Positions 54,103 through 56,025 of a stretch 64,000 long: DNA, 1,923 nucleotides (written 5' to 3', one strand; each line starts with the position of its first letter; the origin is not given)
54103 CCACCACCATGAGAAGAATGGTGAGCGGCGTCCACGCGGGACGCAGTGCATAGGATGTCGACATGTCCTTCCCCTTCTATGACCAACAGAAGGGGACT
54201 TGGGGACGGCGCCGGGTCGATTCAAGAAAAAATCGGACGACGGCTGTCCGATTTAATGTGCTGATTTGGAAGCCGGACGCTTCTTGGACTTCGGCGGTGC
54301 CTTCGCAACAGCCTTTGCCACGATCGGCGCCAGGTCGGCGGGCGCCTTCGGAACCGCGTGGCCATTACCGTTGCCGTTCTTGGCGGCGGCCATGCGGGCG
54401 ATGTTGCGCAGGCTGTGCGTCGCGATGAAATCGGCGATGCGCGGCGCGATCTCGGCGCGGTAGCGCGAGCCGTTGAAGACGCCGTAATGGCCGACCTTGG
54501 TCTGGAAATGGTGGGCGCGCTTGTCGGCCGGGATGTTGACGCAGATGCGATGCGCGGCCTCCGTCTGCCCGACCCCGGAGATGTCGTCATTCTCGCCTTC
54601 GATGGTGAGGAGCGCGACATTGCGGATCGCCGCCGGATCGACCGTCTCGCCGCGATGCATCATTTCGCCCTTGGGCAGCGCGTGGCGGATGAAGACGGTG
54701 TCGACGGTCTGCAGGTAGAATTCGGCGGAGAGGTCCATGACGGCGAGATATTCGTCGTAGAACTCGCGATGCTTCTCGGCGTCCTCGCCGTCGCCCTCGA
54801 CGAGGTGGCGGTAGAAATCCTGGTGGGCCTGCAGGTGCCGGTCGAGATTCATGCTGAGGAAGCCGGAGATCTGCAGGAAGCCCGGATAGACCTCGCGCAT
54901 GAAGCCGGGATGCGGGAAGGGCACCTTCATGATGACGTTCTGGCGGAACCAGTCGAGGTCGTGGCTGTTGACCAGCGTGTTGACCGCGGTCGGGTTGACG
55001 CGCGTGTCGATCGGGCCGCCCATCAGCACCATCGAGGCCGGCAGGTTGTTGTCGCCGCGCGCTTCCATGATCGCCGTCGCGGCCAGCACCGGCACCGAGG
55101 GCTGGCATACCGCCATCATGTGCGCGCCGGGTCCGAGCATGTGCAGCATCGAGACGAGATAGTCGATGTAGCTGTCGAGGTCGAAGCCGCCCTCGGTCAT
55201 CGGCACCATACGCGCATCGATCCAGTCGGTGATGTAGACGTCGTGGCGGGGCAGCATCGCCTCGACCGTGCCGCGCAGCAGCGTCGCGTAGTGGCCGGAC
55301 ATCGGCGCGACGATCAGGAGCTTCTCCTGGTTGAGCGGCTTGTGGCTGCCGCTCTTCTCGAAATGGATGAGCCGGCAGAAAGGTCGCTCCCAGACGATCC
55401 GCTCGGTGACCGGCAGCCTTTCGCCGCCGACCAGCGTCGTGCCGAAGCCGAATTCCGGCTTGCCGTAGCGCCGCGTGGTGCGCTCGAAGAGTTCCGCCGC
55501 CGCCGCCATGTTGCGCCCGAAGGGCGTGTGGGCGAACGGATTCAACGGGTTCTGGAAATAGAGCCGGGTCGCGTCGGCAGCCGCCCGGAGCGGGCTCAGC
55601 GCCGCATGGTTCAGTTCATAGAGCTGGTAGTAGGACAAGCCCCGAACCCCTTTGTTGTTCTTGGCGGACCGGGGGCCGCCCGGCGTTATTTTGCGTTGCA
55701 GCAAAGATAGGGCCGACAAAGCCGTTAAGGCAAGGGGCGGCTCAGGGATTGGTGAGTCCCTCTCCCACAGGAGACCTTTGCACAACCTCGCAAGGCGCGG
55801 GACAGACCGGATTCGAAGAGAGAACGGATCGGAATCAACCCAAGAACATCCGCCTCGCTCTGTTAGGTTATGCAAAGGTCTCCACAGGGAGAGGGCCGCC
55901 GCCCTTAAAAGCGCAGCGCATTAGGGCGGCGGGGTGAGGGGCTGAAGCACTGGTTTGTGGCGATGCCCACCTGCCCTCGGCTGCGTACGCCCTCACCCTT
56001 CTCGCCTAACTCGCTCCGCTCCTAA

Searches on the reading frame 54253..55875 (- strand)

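Call 65: search_protein_families(library=pfam, proteins=[window:54253-55875:-], max_evalue=0.001)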
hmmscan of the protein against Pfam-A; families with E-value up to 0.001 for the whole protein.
window:54253-55875:- (540 aa): 1 family
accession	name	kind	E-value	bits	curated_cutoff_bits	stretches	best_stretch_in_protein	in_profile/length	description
PF06850.17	PHB_depo_C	-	8.8e-99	329.4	27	1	286-487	1-202/203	PHB de-polymerase C-terminus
